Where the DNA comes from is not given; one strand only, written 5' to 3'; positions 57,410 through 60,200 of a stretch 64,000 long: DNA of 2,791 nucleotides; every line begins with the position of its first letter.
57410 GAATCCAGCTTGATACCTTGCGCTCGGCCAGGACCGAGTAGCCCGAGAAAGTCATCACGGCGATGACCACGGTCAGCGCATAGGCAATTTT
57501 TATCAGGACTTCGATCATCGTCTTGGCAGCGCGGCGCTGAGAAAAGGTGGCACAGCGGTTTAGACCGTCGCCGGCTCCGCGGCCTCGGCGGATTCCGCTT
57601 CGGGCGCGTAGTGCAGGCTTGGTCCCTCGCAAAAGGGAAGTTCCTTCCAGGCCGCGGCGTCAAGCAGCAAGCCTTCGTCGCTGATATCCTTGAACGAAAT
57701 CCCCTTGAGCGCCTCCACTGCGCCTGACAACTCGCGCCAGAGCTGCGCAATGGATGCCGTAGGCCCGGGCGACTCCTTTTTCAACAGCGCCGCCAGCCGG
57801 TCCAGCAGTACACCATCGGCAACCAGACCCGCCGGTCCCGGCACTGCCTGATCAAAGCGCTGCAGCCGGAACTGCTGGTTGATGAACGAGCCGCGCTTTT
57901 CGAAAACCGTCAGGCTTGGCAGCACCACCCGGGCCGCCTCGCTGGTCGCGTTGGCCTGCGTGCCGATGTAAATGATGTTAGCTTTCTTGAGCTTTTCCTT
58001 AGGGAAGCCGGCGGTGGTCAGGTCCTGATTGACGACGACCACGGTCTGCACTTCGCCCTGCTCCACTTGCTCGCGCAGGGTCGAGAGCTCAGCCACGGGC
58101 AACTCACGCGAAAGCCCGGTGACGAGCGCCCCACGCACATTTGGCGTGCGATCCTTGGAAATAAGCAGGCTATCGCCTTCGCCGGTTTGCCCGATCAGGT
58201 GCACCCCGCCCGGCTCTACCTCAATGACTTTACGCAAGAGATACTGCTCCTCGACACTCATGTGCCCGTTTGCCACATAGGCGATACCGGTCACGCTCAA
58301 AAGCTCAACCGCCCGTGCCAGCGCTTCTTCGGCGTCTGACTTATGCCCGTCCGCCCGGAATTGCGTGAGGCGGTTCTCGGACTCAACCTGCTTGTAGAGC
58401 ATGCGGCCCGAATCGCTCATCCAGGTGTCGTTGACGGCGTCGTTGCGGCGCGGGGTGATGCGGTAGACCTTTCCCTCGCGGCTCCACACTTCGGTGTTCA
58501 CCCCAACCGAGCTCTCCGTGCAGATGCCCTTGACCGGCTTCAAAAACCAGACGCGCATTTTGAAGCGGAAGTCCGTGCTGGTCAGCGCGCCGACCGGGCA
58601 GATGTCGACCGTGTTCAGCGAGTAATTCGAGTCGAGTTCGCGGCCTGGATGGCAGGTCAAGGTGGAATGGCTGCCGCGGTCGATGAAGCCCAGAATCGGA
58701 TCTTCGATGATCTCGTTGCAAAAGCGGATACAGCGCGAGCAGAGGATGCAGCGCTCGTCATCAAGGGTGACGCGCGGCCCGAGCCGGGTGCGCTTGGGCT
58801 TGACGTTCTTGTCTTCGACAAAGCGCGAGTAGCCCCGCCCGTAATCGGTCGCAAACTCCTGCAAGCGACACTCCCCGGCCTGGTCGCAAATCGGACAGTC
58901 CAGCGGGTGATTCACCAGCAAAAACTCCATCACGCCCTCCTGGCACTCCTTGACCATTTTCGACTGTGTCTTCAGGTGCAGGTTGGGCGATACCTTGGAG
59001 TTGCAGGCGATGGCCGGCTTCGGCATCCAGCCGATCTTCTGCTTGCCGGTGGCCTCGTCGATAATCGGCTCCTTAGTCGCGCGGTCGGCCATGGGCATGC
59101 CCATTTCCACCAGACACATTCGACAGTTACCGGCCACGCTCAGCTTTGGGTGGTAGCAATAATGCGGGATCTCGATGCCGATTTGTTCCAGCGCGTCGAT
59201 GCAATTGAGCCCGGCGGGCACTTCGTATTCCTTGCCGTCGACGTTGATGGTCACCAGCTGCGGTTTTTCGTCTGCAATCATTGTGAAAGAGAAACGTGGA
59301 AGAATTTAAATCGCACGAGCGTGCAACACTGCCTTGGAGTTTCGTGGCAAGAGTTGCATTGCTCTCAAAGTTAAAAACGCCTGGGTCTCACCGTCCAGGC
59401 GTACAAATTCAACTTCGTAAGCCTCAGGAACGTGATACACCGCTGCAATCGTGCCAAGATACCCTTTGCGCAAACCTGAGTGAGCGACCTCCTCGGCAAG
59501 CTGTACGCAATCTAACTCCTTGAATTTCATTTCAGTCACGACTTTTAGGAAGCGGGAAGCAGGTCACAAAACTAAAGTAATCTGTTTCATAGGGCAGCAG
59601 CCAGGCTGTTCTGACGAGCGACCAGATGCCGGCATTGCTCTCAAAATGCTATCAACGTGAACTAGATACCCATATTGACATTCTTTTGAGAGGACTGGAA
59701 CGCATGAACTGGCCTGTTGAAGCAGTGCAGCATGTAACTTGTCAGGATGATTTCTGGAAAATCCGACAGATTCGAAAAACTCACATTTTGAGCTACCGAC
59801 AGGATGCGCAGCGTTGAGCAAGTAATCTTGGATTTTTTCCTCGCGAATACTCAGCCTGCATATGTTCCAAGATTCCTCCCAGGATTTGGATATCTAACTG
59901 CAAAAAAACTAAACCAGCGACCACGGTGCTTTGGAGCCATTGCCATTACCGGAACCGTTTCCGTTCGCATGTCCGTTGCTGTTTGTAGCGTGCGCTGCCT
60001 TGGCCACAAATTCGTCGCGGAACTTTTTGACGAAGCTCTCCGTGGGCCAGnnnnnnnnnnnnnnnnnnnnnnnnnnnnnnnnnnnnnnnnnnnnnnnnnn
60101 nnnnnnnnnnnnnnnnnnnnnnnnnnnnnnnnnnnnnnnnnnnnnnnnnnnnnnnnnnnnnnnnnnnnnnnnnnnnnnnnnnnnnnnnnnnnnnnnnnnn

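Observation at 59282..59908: Low-GC two-gene cassette (DUF4926-like + DUF6883-like) inserted between nuoF and nuoG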

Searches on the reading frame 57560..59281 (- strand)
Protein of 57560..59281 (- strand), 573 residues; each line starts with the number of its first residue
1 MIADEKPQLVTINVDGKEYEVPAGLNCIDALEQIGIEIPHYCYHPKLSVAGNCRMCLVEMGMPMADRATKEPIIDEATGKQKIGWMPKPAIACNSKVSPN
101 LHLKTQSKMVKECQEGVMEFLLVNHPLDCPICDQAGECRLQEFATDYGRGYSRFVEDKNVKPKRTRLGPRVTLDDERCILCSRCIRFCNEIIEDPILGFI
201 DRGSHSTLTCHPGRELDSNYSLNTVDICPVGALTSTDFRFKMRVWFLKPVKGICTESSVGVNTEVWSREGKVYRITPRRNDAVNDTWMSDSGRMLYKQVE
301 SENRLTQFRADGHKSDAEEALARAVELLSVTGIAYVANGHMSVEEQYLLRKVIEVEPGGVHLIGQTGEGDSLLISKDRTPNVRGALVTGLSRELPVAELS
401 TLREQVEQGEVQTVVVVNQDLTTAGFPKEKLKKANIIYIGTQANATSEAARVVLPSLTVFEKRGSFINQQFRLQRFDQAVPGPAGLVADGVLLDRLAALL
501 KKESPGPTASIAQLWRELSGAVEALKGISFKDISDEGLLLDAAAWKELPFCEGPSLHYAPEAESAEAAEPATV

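Call 8: search_protein_families(library=pfam, proteins=[window:57560-59281:-], max_evalue=1)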
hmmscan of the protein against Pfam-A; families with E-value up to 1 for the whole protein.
window:57560-59281:- (573 aa): 11 families
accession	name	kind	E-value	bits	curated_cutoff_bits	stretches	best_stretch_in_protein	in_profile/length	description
PF22117.2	Fer4_Nqo3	-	2.2e-23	82.6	27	1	168-234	1-67/67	NADH-quinone oxidoreductase subunit 3, ferredoxin-like domain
PF10588.14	NADH-G_4Fe-4S_3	-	5.2e-16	58.3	27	1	115-151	2-38/40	NADH-ubiquinone oxidoreductase-G iron-sulfur binding region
PF13510.11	Fer2_4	-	2.5e-11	43.9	22.8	1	9-72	3-70/82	2Fe-2S iron-sulfur cluster binding domain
PF22151.2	Fer4_NDSU1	-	5.9e-09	35.7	23.8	1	257-296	11-50/51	NADH-ubiquinone oxidoreductase NDSU1/NuoG-like, 4Fe-4S domain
PF00384.28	Molybdopterin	-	2.7e-08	33.7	24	1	397-483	245-337/353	Molybdopterin oxidoreductase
PF00111.32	Fer2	-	7.4e-08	32.7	21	1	12-96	3-75/77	2Fe-2S iron-sulfur cluster binding domain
PF00037.32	Fer4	-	0.0038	17.4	21.1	1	172-188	2-18/24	4Fe-4S binding domain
PF12797.12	Fer4_2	-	0.022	15.1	24.5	1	170-189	2-21/22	4Fe-4S binding domain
PF06480.20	FtsH_ext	-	0.024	15.3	25.5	1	400-430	32-62/103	FtsH Extracellular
PF14697.11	Fer4_21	-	0.043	14.4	35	1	173-196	3-26/59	4Fe-4S dicluster domain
PF03990.20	DUF348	-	0.049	13.8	24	1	10-37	1-29/41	G5-linked-Ubiquitin-like domain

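Call 15: find_related_loci(query=window:57560-59281:-, collection=genome_contigs, flank=4000)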
Query window:57560-59281:- (573 aa) in genome_contigs; peptide patterns used: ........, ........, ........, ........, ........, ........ (x = any residue, [..] = any of these).
599 stretches matched a pattern (row limit reached: there are more); 553 encode a relative of the query (tblastn E <= 1e-3); the best 80 are kept; 80 distinct loci.
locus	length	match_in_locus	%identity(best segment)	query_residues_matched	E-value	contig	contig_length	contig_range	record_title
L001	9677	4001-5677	69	2-562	0e+0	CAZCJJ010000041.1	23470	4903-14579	MAG TPA_asm: uncultured Opitutales bacterium isolate SRP304446_co1_151 genome assembly, contig: NODE_1481_length_23470_c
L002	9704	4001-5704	66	1-569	0e+0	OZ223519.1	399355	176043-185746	MAG: uncultured Ruficoccus sp. isolate b2a3d85c-2e17-47e2-9e32-7ac6437316b9 genome assembly, chromosome: 48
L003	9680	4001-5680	64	7-568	0e+0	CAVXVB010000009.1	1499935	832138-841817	MAG: uncultured Verrucomicrobiae bacterium isolate MFD04780.bin.1.113 genome assembly, contig: contig_3338, whole genome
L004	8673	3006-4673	64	7-565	0e+0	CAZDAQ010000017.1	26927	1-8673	MAG TPA_asm: uncultured Opitutales bacterium isolate binchicken_co241_77 genome assembly, contig: NODE_1662_length_26927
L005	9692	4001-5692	64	1-565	0e+0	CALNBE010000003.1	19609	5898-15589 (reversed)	MAG TPA_asm: uncultured Opitutae bacterium isolate SRR1561996_bin.4_CONCOCT_v1.1_MAG genome assembly, contig: ERZ724032.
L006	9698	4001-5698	63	1-567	0e+0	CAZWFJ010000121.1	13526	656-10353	MAG TPA_asm: uncultured Puniceicoccaceae bacterium isolate SRP332253_co1_109 genome assembly, contig: NODE_7681_length_1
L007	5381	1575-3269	61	1-567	0e+0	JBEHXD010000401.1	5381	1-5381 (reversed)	MAG: Verrucomicrobiota bacterium isolate ES1.bin.31 NODE_16180_length_5381_cov_3.024423, whole genome shotgun sequence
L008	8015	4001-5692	61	8-571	0e+0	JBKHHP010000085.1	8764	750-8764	MAG: Opitutales bacterium isolate D1M07_24 NODE_6667_length_8764_cov_11.590424, whole genome shotgun sequence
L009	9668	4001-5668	61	1-558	0e+0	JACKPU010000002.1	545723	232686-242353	MAG: Opitutaceae bacterium isolate HK-STAS-VERR-2 HK-STAS-VERR-2_2, whole genome shotgun sequence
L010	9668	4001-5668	61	1-558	0e+0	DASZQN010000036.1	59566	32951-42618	MAG TPA_asm: Opitutaceae bacterium isolate SMAG_U5999 k141_195751, whole genome shotgun sequence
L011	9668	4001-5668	61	1-558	0e+0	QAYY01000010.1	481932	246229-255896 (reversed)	Opitutaceae bacterium EW11 EW11_contig_11_coverage:, whole genome shotgun sequence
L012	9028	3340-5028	60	1-565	0e+0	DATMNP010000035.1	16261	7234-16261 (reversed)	MAG TPA_asm: Opitutaceae bacterium isolate SMAG_U12853 k141_5058899, whole genome shotgun sequence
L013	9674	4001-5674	61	1-560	0e+0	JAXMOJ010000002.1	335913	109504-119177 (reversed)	MAG: Cephaloticoccus sp. isolate EC_MBin.50 ECX_73CoAssmbCtg, whole genome shotgun sequence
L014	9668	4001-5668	60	1-558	0e+0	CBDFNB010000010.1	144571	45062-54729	MAG: Lacunisphaera sp. isolate 8cf5f200-74bc-4e7b-a296-39d2874c825b genome assembly, contig: contig_10, whole genome sho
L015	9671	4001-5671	61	1-558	0e+0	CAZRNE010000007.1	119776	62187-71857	MAG TPA_asm: uncultured Opitutaceae bacterium isolate binchicken_co130_43 genome assembly, contig: NODE_291_length_11977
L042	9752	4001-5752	59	1-560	0e+0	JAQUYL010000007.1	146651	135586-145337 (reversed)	MAG: Opitutaceae bacterium isolate STD2_236 NODE_285_length_146651_cov_8.745646_Sandtown_D2, whole genome shotgun sequen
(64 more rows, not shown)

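Call 34: search_protein_families(library=pfam, proteins=[L042:3538-3966:+], max_evalue=0.01)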
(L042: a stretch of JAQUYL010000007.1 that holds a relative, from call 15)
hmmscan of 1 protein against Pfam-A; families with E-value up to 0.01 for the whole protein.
L042:3538-3966:+ (142 aa): 1 family
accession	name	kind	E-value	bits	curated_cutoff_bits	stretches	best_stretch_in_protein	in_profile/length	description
PF05635.17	23S_rRNA_IVP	-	1e-24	87.2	33.8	1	27-130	1-104/106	23S rRNA-intervening sequence protein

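Call 63: find_related_loci(query=window:57560-59281:-, collection=metagenome_contigs, flank=2500)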
Query window:57560-59281:- (573 aa) in metagenome_contigs; peptide patterns used: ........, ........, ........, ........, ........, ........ (x = any residue, [..] = any of these).
600 stretches matched a pattern (row limit reached: there are more); 548 encode a relative of the query (tblastn E <= 1e-3); the best 80 are kept; 80 distinct loci.
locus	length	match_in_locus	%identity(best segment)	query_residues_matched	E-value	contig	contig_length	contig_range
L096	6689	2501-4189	65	1-565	0e+0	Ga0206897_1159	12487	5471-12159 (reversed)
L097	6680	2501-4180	65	7-568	0e+0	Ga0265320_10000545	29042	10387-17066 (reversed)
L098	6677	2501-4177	64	8-568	0e+0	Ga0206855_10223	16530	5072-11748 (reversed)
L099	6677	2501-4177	63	8-568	0e+0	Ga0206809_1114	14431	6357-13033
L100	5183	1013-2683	65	6-562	0e+0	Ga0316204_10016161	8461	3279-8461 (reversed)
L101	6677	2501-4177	61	1-567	0e+0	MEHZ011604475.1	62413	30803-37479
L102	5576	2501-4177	61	1-567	0e+0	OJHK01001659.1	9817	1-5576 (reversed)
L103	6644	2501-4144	63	10-558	0e+0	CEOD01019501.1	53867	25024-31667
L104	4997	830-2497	61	1-558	0e+0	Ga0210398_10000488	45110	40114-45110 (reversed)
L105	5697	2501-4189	61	1-564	0e+0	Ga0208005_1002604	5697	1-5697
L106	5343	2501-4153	61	10-562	0e+0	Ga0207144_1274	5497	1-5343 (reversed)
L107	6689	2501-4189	60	1-565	0e+0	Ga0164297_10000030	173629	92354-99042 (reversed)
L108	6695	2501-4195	62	1-558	0e+0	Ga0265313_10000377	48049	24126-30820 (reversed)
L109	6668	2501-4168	61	1-558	0e+0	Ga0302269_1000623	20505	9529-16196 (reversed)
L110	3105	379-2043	61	3-558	0e+0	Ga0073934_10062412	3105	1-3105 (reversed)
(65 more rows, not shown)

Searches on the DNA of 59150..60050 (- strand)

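Call 81: search_rna_families(source=window, start=59150, end=60050, threshold=evalue, max_evalue=1)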
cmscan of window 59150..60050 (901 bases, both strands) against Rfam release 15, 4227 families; matches with E-value up to 1: 1.
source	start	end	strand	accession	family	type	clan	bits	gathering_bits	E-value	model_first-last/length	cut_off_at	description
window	59736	59973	-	RF02919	ilvB-OMG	Cis-reg;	-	15.5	95.9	0.061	1-209/209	no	ilvB-OMG RNA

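Call 82: search_dna_similar(query=window:59282-59908:-, collection=plasmids, mode=distant, max_rows=10)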
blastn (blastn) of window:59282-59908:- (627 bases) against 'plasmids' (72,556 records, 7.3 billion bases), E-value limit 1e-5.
No match.

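Call 83: search_dna_similar(query=window:59282-59908:-, collection=phages, mode=distant, max_rows=10)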
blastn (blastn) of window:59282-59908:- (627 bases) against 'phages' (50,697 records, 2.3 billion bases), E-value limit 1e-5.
No match.
